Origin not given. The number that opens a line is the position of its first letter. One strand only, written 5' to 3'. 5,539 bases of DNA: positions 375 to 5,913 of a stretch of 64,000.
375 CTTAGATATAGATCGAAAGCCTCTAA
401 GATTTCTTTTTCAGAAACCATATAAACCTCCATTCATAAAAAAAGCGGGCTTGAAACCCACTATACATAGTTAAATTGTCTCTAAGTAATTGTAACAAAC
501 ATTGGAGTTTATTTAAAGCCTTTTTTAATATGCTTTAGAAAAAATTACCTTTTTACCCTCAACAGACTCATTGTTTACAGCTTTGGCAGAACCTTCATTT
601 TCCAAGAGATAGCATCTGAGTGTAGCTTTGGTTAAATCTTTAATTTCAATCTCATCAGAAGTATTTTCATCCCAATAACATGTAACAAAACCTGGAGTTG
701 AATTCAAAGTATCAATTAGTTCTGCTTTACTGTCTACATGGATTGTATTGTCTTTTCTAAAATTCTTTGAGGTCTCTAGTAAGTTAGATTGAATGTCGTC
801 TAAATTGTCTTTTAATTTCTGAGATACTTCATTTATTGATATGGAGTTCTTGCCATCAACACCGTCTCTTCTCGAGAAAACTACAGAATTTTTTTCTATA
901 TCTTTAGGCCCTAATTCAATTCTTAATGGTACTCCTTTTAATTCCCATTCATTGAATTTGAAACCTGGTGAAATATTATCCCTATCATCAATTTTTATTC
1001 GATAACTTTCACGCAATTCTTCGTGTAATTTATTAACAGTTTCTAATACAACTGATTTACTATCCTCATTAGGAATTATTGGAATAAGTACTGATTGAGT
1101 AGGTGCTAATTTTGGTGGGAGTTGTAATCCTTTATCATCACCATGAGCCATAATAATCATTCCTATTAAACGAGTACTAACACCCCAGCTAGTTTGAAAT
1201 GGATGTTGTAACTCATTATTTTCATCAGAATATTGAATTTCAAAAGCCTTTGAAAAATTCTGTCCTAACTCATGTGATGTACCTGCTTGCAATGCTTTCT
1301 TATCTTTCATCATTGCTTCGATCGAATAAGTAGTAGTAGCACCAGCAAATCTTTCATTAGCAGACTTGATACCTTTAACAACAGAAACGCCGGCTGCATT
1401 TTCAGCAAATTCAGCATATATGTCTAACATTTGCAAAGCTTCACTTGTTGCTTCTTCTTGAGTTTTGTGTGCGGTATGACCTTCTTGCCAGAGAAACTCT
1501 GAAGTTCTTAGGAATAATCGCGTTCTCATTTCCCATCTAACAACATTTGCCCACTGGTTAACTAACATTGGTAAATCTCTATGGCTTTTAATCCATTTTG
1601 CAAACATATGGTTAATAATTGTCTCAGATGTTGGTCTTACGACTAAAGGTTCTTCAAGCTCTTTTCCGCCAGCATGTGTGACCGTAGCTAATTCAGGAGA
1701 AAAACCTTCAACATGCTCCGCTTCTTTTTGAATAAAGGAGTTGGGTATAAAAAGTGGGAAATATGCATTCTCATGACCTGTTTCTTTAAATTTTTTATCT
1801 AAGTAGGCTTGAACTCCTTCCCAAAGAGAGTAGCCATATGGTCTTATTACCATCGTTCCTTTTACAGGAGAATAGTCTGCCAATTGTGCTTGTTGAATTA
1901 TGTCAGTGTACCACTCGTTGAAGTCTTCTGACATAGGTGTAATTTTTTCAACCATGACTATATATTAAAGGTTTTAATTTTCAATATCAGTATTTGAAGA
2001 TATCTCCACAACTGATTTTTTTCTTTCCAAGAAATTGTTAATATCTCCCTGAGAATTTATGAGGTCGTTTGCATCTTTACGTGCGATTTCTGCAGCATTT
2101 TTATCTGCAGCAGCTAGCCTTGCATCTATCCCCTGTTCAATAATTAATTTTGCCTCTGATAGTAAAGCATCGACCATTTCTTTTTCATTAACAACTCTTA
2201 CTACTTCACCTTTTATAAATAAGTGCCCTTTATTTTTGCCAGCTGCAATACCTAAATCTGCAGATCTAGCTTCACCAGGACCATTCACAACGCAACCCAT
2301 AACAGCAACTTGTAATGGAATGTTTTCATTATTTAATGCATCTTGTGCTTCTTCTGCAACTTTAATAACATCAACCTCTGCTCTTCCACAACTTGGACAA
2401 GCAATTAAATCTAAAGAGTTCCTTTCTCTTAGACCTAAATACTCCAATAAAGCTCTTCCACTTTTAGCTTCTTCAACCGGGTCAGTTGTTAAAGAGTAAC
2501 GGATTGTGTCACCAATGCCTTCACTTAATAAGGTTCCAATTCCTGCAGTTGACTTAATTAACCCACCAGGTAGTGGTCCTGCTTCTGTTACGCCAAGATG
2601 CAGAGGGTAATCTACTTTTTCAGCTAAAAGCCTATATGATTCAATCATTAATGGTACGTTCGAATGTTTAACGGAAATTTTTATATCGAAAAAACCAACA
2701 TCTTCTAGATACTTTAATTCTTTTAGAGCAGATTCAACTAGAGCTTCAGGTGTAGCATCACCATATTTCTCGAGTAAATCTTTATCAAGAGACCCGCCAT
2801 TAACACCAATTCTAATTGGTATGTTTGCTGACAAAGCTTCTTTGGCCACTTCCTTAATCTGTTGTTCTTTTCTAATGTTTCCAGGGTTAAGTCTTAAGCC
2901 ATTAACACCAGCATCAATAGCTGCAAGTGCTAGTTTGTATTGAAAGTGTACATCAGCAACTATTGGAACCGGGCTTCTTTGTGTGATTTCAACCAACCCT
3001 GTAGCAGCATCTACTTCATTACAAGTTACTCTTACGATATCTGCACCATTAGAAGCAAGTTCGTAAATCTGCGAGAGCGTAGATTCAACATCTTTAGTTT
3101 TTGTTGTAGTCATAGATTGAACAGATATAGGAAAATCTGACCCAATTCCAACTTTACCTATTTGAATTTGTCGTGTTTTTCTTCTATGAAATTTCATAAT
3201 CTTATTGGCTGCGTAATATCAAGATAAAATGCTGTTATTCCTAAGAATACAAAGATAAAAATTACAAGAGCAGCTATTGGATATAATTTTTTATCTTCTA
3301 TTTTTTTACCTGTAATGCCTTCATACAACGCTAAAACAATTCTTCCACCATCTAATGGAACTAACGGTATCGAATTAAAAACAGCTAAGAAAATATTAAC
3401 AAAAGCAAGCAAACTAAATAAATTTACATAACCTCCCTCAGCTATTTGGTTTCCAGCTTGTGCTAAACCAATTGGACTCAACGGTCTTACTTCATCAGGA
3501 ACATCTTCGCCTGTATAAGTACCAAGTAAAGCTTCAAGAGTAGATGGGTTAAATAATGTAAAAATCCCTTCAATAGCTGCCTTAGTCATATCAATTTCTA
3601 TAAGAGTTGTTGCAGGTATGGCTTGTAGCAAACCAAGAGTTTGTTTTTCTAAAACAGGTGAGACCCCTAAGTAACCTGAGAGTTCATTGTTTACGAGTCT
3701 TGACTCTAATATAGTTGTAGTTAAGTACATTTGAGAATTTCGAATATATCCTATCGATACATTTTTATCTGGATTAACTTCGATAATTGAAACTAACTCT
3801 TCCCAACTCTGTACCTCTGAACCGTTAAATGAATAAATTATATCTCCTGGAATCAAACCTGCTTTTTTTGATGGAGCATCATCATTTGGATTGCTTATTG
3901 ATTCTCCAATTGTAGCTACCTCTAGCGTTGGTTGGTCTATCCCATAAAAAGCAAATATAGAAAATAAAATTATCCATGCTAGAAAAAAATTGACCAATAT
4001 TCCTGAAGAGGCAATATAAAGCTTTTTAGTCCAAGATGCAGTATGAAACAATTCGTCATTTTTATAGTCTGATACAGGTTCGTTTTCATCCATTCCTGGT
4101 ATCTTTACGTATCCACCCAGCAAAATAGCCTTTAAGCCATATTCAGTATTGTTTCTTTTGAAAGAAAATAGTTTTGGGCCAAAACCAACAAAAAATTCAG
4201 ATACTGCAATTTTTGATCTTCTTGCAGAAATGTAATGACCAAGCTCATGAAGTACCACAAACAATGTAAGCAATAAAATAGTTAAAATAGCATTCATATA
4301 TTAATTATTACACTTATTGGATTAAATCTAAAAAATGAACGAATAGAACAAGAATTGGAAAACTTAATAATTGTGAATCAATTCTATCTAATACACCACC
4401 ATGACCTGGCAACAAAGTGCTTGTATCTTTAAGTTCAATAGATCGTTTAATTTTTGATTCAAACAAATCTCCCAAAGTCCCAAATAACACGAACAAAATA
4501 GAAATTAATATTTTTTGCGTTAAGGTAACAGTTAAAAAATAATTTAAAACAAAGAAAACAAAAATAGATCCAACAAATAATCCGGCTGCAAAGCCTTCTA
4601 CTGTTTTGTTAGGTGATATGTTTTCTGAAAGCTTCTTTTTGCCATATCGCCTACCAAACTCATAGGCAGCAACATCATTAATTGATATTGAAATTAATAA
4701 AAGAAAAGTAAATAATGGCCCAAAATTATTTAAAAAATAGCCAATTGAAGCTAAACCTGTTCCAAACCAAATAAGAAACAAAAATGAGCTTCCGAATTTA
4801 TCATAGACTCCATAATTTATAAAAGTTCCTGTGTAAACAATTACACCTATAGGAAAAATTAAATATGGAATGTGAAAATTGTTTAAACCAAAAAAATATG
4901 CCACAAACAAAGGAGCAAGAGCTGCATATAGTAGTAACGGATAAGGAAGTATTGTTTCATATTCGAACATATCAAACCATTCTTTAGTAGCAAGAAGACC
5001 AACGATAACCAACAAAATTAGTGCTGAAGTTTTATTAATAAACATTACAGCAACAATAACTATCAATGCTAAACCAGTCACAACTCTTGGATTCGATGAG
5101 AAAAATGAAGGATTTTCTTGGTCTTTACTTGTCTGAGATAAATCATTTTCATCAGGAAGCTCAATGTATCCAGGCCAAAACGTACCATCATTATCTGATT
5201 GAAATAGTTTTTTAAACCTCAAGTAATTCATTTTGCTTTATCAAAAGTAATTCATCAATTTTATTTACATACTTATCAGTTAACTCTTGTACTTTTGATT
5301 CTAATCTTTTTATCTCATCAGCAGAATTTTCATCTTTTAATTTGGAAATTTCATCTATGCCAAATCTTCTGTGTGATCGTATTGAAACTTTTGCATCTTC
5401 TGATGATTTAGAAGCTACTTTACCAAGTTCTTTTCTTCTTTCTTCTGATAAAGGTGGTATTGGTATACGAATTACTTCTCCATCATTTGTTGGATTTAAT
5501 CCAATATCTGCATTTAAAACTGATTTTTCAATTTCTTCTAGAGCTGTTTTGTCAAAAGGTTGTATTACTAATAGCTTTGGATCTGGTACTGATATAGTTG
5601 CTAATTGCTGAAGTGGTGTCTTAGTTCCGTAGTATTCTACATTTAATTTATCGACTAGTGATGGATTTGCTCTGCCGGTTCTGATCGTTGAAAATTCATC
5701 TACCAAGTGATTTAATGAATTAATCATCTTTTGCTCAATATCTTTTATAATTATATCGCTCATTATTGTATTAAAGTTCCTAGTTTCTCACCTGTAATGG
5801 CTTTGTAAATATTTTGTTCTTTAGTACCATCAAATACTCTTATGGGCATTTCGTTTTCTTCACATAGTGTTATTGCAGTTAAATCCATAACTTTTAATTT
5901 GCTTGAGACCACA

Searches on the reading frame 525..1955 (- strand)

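Call 32: search_protein_families(library=pfam, proteins=[window:525-1955:-], max_evalue=0.00001)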
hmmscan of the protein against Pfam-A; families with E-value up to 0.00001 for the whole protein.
window:525-1955:- (476 aa): 3 families
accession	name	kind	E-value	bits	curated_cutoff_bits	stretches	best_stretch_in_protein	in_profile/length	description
PF00587.30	tRNA-synt_2b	-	9.9e-22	78.3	29.3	1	99-268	6-176/179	tRNA synthetase class II core domain (G, H, P, S and T)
PF03129.25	HGTP_anticodon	-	8.9e-17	61.5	21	1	289-383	3-93/94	Anticodon binding domain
PF09180.16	ProRS-C_1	-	2.7e-08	34.3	31.5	1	412-476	3-71/71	Prolyl-tRNA synthetase, C-terminal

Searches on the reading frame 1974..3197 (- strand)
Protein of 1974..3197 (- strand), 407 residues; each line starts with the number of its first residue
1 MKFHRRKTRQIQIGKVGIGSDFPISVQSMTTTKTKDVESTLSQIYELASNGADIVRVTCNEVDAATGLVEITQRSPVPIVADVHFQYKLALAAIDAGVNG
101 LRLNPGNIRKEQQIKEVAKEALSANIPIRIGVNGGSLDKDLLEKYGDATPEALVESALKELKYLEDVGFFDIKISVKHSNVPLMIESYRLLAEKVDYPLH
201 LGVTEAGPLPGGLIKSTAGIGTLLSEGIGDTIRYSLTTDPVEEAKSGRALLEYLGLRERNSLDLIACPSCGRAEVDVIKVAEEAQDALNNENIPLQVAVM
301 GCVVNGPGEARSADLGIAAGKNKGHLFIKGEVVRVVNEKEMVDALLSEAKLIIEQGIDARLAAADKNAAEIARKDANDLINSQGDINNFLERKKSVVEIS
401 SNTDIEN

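Call 32: search_protein_families(library=pfam, proteins=[window:1974-3197:-], max_evalue=0.00001)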
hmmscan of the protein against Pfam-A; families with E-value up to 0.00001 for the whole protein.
window:1974-3197:- (407 aa): 1 family
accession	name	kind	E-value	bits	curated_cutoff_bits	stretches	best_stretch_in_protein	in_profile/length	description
PF04551.19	GcpE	-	4.8e-140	466.9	32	1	8-348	1-340/343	GcpE protein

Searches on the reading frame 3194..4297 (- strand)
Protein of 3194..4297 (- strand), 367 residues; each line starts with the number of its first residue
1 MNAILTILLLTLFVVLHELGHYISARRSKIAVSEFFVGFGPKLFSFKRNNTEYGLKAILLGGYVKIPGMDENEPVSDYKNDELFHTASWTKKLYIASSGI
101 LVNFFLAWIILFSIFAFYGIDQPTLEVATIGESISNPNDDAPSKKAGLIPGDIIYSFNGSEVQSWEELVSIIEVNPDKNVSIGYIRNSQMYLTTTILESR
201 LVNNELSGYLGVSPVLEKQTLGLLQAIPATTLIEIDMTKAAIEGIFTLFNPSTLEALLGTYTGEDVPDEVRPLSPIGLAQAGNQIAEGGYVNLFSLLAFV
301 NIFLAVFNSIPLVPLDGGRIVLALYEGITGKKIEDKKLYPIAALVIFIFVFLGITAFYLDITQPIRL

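Call 32: search_protein_families(library=pfam, proteins=[window:3194-4297:-], max_evalue=0.00001)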
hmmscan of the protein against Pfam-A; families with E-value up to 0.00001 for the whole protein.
window:3194-4297:- (367 aa): 3 families
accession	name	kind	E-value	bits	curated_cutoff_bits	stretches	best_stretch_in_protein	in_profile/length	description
PF02163.28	Peptidase_M50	-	1e-49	169.3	27.2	1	6-350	2-218/221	Peptidase family M50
PF17820.7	PDZ_6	-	7.4e-08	32.5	27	1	134-183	2-51/54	PDZ domain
PF13180.12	PDZ_2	-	1.8e-07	31.8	27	1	134-192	16-75/80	PDZ domain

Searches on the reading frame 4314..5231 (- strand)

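Call 32: search_protein_families(library=pfam, proteins=[window:4314-5231:-], max_evalue=0.00001)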
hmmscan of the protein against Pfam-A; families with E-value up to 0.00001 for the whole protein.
window:4314-5231:- (305 aa): 1 family
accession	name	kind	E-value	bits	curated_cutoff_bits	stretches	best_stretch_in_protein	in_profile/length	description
PF01148.25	CTP_transf_1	-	4.2e-52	178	24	1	49-300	3-263/264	Cytidylyltransferase family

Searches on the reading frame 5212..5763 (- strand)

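Call 32: search_protein_families(library=pfam, proteins=[window:5212-5763:-], max_evalue=0.00001)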
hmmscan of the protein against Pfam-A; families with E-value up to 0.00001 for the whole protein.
window:5212-5763:- (183 aa): 1 family
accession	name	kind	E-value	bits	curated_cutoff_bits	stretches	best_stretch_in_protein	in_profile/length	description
PF01765.24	RRF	-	2.9e-62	209.8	29.7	1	22-181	3-164/164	Ribosome recycling factor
